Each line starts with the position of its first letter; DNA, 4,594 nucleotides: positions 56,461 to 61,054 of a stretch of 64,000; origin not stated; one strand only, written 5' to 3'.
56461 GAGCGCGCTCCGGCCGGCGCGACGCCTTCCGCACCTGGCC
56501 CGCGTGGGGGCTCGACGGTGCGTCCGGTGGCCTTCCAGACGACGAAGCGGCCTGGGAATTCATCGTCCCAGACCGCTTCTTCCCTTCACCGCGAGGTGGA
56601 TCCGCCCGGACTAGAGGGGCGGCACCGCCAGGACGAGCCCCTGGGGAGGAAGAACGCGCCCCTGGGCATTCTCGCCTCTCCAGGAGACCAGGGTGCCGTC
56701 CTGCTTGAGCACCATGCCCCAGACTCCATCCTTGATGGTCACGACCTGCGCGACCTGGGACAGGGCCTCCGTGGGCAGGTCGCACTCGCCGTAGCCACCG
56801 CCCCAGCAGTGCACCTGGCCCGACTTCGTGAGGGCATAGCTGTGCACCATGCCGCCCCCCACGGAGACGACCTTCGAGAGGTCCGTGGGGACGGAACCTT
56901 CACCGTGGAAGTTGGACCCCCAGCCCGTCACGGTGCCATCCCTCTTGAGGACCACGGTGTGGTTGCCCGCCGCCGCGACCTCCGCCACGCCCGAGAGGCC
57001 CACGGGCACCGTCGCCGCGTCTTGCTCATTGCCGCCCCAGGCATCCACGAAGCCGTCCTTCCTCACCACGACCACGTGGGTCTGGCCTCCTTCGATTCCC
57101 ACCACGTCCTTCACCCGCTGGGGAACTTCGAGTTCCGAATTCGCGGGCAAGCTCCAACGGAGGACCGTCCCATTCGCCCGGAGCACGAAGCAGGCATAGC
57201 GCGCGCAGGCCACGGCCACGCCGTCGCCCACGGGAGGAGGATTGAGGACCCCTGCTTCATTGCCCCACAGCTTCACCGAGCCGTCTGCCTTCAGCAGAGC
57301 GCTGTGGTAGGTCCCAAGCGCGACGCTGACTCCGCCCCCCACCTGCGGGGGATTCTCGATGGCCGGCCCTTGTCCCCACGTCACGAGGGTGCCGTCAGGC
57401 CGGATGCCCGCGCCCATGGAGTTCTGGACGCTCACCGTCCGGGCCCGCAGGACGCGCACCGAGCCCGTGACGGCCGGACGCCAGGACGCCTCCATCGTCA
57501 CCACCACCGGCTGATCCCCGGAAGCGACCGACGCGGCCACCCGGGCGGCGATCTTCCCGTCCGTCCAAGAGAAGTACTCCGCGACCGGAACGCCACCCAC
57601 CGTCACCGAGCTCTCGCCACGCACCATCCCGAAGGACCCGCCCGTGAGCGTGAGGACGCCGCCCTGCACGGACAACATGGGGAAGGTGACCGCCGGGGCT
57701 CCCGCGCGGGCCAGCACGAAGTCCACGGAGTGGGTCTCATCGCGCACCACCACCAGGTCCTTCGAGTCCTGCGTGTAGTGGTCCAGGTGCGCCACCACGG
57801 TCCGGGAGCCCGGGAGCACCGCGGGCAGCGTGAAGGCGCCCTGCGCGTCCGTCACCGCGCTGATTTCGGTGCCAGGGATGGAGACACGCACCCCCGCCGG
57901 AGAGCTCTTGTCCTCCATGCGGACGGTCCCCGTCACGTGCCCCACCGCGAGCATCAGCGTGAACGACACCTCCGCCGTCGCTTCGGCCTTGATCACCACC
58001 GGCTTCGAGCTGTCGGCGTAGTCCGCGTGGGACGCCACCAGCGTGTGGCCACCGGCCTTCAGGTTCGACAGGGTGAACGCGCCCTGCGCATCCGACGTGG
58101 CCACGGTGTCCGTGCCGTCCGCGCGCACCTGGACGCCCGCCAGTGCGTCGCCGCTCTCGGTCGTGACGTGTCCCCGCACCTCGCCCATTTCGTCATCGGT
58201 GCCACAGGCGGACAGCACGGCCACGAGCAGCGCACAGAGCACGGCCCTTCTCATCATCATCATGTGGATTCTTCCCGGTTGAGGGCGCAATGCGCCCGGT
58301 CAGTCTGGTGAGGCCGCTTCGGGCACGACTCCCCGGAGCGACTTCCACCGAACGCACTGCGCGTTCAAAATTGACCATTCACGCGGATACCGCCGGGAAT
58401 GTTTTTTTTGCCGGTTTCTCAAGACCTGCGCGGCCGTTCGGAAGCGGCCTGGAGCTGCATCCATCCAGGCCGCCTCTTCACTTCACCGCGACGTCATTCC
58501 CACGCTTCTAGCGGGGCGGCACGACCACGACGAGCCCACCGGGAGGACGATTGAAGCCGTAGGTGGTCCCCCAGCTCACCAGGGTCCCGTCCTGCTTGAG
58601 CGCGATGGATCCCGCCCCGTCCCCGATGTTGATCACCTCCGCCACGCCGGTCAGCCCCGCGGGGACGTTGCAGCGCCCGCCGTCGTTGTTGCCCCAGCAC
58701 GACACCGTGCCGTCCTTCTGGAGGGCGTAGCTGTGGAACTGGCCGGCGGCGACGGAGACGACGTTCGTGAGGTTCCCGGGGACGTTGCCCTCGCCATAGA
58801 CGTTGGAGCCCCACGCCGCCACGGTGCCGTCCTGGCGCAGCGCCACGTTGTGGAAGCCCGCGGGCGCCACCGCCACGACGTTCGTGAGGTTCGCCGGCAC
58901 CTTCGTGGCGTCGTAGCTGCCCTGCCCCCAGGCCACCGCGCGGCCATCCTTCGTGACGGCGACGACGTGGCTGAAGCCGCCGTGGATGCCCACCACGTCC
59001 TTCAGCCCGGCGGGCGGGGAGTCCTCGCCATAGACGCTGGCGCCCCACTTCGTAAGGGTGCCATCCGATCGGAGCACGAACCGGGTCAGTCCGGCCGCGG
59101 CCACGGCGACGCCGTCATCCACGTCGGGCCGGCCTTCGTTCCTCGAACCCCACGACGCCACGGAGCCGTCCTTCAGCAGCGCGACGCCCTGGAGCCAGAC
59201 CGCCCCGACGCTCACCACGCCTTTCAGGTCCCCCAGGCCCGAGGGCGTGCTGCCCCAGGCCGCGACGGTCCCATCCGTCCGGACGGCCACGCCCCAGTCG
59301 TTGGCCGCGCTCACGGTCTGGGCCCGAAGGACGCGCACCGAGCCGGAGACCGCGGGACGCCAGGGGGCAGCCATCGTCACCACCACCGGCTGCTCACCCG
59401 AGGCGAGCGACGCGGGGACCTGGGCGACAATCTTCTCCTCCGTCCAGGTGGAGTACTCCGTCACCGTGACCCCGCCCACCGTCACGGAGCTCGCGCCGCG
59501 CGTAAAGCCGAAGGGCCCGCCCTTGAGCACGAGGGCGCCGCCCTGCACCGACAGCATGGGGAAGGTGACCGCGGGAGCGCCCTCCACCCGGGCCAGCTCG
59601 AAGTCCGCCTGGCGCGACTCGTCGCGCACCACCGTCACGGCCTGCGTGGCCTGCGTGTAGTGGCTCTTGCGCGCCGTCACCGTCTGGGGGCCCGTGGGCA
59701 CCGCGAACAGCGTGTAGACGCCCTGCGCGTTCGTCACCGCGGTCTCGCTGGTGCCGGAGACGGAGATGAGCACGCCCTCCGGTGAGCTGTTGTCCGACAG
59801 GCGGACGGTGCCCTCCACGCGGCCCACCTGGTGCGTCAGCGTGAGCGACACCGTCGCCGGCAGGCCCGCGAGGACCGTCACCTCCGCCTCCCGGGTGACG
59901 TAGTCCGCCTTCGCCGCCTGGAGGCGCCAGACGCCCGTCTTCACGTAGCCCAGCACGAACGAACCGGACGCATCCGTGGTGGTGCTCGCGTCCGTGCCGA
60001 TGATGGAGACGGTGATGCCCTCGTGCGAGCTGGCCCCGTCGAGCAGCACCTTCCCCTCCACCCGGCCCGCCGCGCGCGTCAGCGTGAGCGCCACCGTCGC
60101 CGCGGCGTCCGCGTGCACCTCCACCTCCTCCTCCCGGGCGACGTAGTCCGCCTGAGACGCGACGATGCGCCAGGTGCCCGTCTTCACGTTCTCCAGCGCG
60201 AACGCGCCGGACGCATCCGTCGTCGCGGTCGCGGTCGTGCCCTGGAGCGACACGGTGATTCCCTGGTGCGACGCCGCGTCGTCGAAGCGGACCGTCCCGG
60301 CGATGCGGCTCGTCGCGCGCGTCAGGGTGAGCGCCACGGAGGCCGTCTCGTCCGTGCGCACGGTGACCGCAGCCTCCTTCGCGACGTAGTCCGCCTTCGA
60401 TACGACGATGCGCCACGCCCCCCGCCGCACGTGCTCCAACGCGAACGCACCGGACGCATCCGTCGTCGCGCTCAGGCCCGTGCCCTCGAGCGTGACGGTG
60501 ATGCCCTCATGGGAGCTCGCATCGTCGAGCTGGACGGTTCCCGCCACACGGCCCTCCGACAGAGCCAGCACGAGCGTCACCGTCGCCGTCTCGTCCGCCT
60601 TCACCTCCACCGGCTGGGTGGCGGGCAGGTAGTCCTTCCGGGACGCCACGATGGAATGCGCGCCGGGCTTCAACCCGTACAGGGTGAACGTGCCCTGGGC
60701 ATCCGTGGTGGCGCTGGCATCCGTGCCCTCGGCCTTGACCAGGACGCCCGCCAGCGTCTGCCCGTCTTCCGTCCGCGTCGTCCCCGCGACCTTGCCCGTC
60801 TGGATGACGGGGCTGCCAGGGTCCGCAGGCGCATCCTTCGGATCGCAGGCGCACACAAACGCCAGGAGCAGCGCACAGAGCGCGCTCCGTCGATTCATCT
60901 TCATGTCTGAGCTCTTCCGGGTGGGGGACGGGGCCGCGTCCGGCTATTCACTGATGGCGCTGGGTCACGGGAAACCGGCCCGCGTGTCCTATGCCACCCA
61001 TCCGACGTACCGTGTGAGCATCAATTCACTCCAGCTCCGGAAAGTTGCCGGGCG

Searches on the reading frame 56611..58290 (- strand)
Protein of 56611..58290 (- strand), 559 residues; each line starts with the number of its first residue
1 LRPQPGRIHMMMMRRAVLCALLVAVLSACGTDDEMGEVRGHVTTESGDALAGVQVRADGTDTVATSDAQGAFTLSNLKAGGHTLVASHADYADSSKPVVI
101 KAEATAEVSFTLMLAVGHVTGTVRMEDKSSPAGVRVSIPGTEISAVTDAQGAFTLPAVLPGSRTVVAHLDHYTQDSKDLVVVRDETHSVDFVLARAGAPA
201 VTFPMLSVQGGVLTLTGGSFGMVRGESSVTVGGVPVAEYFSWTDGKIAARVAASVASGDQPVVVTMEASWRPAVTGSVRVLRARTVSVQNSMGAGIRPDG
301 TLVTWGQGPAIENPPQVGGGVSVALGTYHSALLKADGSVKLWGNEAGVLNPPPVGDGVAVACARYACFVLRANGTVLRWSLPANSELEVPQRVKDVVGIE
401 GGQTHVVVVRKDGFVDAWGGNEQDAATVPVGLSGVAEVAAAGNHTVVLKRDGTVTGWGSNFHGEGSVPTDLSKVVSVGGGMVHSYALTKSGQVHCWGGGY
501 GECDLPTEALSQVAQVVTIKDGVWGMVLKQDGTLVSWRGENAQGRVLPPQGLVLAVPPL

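Call 9: search_protein_families(library=pfam, proteins=[window:56611-58290:-], max_evalue=0.01)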
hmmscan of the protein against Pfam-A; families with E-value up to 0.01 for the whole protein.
window:56611-58290:- (559 aa): 11 families
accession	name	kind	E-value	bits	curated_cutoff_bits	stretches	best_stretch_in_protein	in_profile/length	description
PF25390.1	WD40_RLD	-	1.2e-26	94.4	150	2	321-544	34-328/363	RCC1-like domain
PF13620.12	CarboxypepD_reg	-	2.4e-25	89.1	32.3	2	38-112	2-81/82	Carboxypeptidase regulatory-like domain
PF13715.12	CarbopepD_reg_2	-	2.8e-24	85.4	32.2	2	38-112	1-76/88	CarboxypepD_reg-like domain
PF13540.12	RCC1_2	-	3.2e-20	71.7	22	3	435-463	1-29/30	Regulator of chromosome condensation (RCC1) repeat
PF14686.12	fn3_3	-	3.9e-06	27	24.4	0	64-107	29-74/75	Polysaccharide lyase family 4, domain II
PF25020.1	TTR_TEN1-4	-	9.2e-06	25.9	27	0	38-102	9-75/86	Teneurin TTR-like domain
PF08308.17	PEGA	-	7.3e-05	23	20.8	0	73-113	28-68/71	PEGA domain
PF01833.30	TIG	-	0.00013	22.3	20.9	1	209-267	15-71/84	IPT/TIG domain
PF16371.11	MetallophosN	-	0.00015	22.3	35.6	0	40-91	1-49/77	N terminal of Calcineurin-like phosphoesterase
PF09430.16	EMC7_beta-sandw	-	0.0037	17.9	26.6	0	50-105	7-64/122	ER membrane protein complex subunit 7, beta-sandwich domain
PF17802.7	SpaA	-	0.0069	16.9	23.1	0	45-109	11-86/91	Prealbumin-like fold domain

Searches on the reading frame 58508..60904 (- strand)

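Call 9: search_protein_families(library=pfam, proteins=[window:58508-60904:-], max_evalue=0.01)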
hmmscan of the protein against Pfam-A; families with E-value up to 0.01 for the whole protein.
window:58508-60904:- (798 aa): 17 families
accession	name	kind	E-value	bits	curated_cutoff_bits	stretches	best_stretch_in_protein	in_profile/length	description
PF13620.12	CarboxypepD_reg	-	2.2e-56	188.6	32.3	5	39-113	2-81/82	Carboxypeptidase regulatory-like domain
PF13715.12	CarbopepD_reg_2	-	1.1e-50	170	32.2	5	41-114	3-77/88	CarboxypepD_reg-like domain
PF25390.1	WD40_RLD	-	2.5e-27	96.6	150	2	561-780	88-324/363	RCC1-like domain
PF13540.12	RCC1_2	-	3.7e-24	84.3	22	3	715-743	1-29/30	Regulator of chromosome condensation (RCC1) repeat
PF09430.16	EMC7_beta-sandw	-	4.6e-17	62.8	26.6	0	210-265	4-61/122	ER membrane protein complex subunit 7, beta-sandwich domain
PF08308.17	PEGA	-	4.1e-13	49.5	20.8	0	74-114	28-68/71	PEGA domain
PF17802.7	SpaA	-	8.7e-11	42.3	23.1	1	47-110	12-86/91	Prealbumin-like fold domain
PF14686.12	fn3_3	-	1.7e-10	41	24.4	1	226-270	28-74/75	Polysaccharide lyase family 4, domain II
PF25020.1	TTR_TEN1-4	-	1e-08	35.4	27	0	39-110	9-82/86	Teneurin TTR-like domain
PF17210.9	SdrD_B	-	1.9e-08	34.9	29.7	0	214-254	25-70/112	SdrD B-like domain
PF06030.18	WxLIP_PGBD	-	1.8e-06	28.4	27.3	0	218-287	43-114/121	WxL Interacting Protein, peptidoglycan binding domain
PF20598.4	DUF6795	-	7.6e-05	23.4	27.4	0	222-243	28-49/103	Domain of unknown function (DUF6795)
PF00541.23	Adeno_knob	-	0.00015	21.8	25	0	179-248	21-90/182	Adenoviral fibre protein (knob domain)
PF15976.11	CooC_C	-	0.00051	20.5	29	0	33-77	13-55/93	CS1-pili formation C-terminal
PF24223.1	MrpH_C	-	0.00069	20.1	27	0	260-325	38-102/114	Fimbrial adhesin MrpH C-terminal domain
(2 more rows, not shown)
